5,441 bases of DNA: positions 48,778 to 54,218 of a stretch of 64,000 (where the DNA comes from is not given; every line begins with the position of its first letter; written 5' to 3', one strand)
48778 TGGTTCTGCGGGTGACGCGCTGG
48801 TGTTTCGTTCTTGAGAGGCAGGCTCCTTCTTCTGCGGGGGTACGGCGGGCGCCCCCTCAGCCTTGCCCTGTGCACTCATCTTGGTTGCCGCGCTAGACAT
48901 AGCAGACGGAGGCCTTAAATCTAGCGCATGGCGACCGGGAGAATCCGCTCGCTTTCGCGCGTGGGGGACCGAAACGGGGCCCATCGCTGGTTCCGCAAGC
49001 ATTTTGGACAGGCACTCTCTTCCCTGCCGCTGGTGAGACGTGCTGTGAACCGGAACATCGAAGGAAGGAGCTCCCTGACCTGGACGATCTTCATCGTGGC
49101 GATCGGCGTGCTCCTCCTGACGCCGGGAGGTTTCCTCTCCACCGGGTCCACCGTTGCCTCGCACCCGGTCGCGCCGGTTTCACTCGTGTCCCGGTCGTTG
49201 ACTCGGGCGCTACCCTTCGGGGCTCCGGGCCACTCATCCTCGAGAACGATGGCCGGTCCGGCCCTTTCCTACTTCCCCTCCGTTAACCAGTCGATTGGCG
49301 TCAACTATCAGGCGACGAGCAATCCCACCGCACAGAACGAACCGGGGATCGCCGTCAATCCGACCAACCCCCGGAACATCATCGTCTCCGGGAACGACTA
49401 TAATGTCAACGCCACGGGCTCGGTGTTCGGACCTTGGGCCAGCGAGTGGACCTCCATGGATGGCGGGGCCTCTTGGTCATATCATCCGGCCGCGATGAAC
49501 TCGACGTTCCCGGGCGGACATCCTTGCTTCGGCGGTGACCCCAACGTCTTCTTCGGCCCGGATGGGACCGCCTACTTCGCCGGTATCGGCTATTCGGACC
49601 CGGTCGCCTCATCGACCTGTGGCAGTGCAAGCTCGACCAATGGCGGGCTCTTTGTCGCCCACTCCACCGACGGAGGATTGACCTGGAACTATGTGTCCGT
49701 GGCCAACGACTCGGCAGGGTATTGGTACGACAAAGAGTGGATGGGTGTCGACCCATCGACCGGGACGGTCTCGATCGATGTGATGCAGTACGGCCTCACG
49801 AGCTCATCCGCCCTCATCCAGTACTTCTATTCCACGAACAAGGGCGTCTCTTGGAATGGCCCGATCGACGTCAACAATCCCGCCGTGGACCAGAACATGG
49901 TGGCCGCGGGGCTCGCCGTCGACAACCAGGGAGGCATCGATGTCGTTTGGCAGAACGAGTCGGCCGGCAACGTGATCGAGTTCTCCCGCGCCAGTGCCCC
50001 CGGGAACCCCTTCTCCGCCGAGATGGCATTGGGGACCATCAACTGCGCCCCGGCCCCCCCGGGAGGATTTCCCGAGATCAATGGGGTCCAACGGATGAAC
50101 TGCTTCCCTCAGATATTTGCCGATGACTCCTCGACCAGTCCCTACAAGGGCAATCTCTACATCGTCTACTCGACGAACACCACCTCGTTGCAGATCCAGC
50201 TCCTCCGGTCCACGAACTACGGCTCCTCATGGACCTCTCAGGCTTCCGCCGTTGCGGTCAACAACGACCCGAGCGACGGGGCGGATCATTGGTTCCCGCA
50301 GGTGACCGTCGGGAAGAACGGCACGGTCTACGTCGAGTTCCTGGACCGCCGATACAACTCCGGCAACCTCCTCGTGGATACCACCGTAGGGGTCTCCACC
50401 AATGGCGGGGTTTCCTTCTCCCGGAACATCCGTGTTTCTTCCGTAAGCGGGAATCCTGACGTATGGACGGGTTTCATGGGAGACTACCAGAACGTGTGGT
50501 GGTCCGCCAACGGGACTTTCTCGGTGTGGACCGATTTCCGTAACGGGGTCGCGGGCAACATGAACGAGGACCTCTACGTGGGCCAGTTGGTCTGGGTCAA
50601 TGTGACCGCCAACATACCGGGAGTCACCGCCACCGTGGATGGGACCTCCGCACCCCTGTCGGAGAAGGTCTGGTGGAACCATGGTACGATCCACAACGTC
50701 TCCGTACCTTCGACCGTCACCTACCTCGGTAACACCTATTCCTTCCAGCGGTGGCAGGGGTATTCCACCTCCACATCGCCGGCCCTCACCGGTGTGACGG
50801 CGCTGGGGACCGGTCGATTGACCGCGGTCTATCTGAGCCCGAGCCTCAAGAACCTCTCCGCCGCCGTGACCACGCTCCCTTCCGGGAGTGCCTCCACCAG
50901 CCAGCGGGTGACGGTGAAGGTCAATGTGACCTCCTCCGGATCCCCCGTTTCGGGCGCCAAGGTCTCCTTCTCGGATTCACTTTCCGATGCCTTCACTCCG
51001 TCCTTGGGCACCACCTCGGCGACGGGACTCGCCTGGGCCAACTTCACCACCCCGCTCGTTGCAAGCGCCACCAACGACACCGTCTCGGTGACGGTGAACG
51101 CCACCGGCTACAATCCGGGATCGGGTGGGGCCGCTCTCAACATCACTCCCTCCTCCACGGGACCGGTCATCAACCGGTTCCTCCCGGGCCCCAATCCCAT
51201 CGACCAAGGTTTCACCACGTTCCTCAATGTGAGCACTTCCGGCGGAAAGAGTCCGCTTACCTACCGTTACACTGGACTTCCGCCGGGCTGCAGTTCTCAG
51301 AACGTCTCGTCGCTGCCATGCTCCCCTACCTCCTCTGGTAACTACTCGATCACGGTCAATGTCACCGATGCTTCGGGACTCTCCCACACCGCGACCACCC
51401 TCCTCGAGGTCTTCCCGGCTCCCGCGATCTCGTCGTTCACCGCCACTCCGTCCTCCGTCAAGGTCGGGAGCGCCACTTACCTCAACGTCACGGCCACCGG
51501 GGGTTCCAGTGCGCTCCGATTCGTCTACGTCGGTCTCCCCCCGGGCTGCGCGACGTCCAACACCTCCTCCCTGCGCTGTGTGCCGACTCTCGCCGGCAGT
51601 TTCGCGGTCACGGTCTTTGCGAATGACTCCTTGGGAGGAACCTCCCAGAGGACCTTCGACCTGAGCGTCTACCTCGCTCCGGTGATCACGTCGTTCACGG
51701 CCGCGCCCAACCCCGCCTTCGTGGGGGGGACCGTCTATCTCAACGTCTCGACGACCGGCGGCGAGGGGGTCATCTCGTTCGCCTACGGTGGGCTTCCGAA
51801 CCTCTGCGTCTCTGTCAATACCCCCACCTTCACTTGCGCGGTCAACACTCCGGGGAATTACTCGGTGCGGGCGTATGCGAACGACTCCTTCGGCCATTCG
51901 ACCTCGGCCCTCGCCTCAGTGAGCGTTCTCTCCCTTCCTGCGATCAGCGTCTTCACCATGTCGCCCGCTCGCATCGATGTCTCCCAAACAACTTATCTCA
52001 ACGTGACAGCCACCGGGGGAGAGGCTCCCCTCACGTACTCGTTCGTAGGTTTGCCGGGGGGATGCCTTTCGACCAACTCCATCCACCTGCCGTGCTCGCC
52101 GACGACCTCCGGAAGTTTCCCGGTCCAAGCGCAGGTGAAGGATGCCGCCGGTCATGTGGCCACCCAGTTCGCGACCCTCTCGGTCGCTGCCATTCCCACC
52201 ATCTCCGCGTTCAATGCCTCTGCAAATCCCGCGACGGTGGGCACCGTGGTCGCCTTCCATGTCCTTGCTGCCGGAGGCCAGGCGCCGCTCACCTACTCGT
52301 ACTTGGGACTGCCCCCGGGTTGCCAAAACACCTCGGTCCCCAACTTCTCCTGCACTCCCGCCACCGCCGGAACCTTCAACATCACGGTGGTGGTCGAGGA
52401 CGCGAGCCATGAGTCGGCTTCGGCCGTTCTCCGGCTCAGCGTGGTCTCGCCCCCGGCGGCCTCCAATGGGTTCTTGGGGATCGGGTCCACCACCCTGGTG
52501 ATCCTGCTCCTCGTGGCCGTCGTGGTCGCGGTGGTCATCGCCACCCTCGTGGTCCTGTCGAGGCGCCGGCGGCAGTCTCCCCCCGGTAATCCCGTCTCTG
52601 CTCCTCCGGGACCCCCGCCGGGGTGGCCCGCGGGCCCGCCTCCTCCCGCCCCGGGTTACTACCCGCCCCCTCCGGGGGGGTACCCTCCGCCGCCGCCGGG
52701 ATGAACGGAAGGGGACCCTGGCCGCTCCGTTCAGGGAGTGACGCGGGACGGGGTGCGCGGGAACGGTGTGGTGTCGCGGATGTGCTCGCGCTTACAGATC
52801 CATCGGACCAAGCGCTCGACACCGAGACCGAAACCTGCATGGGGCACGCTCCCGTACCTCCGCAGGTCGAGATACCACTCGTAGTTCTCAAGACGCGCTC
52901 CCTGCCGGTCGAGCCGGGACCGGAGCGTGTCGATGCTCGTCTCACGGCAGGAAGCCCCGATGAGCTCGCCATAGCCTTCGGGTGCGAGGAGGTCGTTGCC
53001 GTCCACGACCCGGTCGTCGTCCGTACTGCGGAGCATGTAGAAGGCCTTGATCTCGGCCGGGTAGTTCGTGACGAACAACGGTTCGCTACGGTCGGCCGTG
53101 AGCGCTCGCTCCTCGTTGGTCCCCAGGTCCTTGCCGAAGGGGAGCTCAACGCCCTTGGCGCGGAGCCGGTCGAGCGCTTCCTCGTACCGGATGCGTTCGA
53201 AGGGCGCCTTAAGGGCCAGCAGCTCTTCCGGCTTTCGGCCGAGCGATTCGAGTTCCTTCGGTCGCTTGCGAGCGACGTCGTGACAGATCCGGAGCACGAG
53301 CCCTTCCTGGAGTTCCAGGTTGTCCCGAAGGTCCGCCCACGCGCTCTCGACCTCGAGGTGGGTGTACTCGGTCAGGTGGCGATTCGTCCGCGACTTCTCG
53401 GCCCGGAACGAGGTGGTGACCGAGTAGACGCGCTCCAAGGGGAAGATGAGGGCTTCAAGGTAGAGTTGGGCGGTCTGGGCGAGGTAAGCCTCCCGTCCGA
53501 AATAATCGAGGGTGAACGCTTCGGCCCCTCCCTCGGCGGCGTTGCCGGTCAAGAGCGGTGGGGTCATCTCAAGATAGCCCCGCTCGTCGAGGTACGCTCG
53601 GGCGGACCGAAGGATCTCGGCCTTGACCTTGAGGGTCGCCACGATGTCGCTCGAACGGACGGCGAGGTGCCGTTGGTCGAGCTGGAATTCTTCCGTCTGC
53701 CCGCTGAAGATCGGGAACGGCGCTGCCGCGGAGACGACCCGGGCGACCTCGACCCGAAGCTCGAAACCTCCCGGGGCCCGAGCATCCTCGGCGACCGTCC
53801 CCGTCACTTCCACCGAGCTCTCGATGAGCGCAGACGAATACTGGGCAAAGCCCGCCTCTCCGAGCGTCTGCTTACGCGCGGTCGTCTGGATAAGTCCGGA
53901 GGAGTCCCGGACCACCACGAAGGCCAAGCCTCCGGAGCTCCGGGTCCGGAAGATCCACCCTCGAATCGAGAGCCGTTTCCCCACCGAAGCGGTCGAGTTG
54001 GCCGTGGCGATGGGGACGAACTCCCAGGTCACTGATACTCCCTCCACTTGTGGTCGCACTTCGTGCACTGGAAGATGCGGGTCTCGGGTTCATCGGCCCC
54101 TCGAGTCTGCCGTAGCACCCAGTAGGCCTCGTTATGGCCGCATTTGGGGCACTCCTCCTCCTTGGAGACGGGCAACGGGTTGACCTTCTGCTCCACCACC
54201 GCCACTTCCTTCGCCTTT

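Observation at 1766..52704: One Cys-pair Ig-like stalk module (~86 aa, at least 17 copies) shared by four giant C-terminally anchored surface proteins with unrelated heads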

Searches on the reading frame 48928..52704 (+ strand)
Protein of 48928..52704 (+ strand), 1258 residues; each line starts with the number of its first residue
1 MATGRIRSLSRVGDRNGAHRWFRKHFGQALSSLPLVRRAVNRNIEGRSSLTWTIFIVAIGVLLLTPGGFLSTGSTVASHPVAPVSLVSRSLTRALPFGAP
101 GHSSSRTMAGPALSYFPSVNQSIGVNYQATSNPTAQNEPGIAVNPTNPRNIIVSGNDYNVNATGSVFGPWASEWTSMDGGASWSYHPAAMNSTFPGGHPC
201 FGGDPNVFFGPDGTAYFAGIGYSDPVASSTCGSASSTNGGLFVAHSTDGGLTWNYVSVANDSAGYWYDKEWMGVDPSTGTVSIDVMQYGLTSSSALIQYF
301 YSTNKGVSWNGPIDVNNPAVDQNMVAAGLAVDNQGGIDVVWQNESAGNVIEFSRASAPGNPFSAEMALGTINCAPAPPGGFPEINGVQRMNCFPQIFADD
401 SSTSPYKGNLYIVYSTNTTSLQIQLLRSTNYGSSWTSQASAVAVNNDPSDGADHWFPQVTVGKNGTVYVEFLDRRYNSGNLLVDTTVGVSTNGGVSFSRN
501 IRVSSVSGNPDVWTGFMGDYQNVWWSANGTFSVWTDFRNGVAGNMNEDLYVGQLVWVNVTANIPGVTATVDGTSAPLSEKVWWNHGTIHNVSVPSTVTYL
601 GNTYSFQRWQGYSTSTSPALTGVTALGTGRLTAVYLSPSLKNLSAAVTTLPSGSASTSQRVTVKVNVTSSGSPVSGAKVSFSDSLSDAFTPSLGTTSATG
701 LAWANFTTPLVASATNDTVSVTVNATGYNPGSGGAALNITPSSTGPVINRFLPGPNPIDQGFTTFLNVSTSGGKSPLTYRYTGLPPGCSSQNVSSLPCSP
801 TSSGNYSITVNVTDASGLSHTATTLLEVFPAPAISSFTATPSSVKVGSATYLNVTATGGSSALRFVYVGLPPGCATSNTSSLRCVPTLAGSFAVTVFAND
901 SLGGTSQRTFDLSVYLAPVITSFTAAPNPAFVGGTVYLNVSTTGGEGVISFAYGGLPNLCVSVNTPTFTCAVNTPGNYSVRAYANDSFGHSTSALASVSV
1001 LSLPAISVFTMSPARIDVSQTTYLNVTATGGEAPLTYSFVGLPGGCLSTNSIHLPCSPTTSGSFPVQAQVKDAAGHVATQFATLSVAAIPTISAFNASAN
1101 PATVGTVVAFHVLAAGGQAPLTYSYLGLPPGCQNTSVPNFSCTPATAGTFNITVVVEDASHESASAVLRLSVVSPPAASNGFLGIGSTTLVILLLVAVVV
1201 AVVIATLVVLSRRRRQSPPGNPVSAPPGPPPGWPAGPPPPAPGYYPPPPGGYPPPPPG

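Call 7: search_protein_families(library=pfam, proteins=[window:48928-52704:+], max_evalue=0.01)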
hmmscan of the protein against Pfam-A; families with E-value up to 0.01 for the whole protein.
window:48928-52704:+ (1258 aa): 4 families
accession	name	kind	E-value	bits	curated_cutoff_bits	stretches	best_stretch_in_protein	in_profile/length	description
PF00801.26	PKD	-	1.1e-11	45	23.5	1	1095-1164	4-73/80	PKD domain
PF19077.6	Big_13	-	0.0009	20.1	27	0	799-824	70-95/102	Bacterial Ig-like domain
PF18911.6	PKD_4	-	0.0015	19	27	0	802-824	58-81/85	PKD domain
PF07495.19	Y_Y_Y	-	0.0015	18.8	26.6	0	795-821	29-55/65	Y_Y_Y domain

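Call 48: search_protein_families(library=ncbifam, proteins=[window:48928-52704:+], max_evalue=0.01)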
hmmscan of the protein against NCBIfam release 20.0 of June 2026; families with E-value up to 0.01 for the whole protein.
window:48928-52704:+ (1258 aa): 0 families

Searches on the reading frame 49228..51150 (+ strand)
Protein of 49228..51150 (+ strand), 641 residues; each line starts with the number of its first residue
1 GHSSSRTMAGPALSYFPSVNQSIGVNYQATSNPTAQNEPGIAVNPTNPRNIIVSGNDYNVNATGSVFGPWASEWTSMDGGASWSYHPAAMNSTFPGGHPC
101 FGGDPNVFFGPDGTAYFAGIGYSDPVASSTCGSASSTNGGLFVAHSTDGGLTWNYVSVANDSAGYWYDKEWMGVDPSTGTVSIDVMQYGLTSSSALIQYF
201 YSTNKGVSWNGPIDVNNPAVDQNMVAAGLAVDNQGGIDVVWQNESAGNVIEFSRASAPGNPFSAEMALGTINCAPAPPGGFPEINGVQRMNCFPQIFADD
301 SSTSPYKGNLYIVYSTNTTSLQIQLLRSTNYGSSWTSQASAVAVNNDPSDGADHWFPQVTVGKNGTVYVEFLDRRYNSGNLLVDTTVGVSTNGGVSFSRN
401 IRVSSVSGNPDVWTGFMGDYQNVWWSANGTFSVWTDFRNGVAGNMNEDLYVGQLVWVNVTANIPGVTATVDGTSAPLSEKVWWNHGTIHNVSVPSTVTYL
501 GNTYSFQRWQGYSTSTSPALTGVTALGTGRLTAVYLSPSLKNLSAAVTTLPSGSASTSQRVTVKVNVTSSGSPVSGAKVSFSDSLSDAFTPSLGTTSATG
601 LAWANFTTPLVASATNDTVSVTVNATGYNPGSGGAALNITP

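Call 49: search_solved_structures(query=window:49228-50850:+, max_evalue=1)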
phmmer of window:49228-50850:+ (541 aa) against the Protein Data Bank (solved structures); distinct sequences matched with E-value up to 1: 2.
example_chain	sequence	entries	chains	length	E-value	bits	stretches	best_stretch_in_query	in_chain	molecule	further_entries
9kzl_A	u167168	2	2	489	0.17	13.5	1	280-333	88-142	Hemocyanin type 1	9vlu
9kzl_B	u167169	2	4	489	0.17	13.5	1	280-333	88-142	Hemocyanin type 1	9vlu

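Call 50: search_protein_families(library=pfam, proteins=[window:49228-51150:+], max_evalue=1)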
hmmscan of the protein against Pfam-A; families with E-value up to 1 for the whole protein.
window:49228-51150:+ (641 aa): 3 families
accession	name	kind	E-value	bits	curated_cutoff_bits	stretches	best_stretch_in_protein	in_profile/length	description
PF21471.3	Reelin_subrepeat-B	-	0.02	15.1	27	1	130-159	47-78/127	Reelin subrepeat B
PF02012.26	BNR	-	0.054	13.9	27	0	145-154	2-11/12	BNR/Asp-box repeat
PF24316.1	Tli3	-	0.39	11.5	27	0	128-162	72-105/129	T6SS Tli3 immunity protein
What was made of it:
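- Tried and rejected: A PDB sequence search and a Pfam scan of D's head gave nothing significant (calls 49, 50).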

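Call 56: find_homologous_proteins(query=window:49228-50850:+, max_evalue=1e-10)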
Query window:49228-50850:+ (541 aa): 458 proteins with E <= 1e-10 among 8000 candidates; the best 120 are listed.
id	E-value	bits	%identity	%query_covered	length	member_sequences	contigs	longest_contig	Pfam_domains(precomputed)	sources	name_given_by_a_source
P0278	8.3e-197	673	69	82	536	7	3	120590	PF24316.2,PF02012.27,PF13088.13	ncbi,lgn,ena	-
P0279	2.8e-43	166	32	83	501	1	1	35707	PF24316.2,PF02012.27,PF13088.13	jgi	jgi:hypothetical protein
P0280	1.0e-42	164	32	83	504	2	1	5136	PF24316.2,PF02012.27,PF13088.13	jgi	jgi:hypothetical protein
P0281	9.9e-42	161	32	83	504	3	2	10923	PF24316.2,PF02012.27,PF13088.13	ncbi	-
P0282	3.9e-40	156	32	83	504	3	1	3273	PF24316.2,PF02012.27,PF13088.13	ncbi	-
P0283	4.5e-40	156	32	81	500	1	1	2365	PF24316.2,PF02012.27,PF13088.13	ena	-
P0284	8.9e-39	152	31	80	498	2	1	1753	PF24316.2,PF15892.12,PF21471.4,PF02012.27,PF13088.13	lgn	-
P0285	1.3e-37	148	31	83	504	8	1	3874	PF02012.27,PF13088.13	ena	-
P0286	1.6e-37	147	30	79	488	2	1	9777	PF02012.27,PF13088.13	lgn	-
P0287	1.7e-37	147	33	79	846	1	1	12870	PF17963.8,PF18957.7,PF00028.24,PF05345.19,PF13088.13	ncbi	-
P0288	3.0e-36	143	31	82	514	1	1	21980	PF13088.13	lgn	-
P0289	2.5e-33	134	29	79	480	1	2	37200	PF13859.13,PF24316.2,PF15892.12,PF02012.27,PF13088.13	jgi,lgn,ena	-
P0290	7.6e-33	132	32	83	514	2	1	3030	PF13088.13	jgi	jgi:hypothetical protein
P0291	1.1e-32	131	33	78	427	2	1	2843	PF13088.13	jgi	-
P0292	2.3e-32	130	31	79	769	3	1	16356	PF00801.27,PF13088.13,PF18911.7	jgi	-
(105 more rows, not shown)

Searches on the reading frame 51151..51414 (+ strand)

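Call 12: search_protein_families(library=pfam, proteins=[window:51151-51414:+], max_evalue=1)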
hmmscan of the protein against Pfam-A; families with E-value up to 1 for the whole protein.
seq(88 aa): 8 families
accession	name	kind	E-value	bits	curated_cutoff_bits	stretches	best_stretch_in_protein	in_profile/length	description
PF00801.26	PKD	-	0.00049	20.5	23.5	1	14-84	8-78/80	PKD domain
PF07495.19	Y_Y_Y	-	0.007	16.7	26.6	1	54-81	29-56/65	Y_Y_Y domain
PF18911.6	PKD_4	-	0.0085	16.6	27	1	61-83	58-81/85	PKD domain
PF17963.7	Big_9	-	0.013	16.9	23.6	1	54-83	55-86/89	Bacterial Ig domain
PF05345.18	He_PIG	-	0.017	15.9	24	1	18-86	16-94/96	Putative Ig domain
PF22352.2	K319L-like_PKD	-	0.05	14.1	27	1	49-84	46-81/84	K319L-like, PKD domain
PF19077.6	Big_13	-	0.081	13.9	27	1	57-83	69-95/102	Bacterial Ig-like domain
PF16403.11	Bact_surface_Ig-like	-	0.17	12.4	27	1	61-82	45-66/71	Bacterial surface protein, Ig-like domain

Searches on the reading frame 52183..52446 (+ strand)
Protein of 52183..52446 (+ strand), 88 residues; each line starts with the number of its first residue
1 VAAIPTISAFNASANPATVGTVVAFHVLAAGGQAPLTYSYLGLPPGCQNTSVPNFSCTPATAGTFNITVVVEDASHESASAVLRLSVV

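Call 12: search_protein_families(library=pfam, proteins=[window:52183-52446:+], max_evalue=1)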
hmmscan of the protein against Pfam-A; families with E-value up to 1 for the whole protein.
seq(88 aa): 3 families
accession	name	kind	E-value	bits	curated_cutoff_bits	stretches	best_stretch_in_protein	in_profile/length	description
PF00801.26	PKD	-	7.2e-07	29.6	23.5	1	10-80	4-74/80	PKD domain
PF05345.18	He_PIG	-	0.0029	18.5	24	1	15-87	11-95/96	Putative Ig domain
PF17963.7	Big_9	-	0.077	14.3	23.6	1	18-84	12-87/89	Bacterial Ig domain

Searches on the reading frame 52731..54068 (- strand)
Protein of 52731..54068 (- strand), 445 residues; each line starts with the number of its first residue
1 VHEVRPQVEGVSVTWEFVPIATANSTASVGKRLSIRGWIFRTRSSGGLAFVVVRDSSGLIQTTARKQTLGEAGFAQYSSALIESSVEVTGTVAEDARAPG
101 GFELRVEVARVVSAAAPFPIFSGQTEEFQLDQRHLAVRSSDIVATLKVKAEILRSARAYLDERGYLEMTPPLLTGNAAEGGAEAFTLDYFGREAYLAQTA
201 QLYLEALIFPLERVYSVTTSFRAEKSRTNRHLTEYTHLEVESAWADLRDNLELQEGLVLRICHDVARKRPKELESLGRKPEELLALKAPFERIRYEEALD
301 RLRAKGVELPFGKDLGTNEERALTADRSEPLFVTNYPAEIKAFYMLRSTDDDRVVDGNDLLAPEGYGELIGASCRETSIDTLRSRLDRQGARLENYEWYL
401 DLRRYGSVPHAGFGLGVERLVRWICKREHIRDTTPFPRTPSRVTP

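Call 19: search_protein_families(library=pfam, proteins=[window:52731-54068:-], max_evalue=0.00001)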
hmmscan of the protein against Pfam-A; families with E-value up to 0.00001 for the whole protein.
window:52731-54068:- (445 aa): 2 families
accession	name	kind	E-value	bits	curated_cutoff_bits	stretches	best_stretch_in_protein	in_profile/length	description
PF00152.25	tRNA-synt_2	-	6.3e-72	242.7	25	1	126-439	2-307/308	tRNA synthetases class II (D, K and N)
PF01336.31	tRNA_anti-codon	-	6.7e-13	48.8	27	1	34-111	2-74/75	OB-fold nucleic acid binding domain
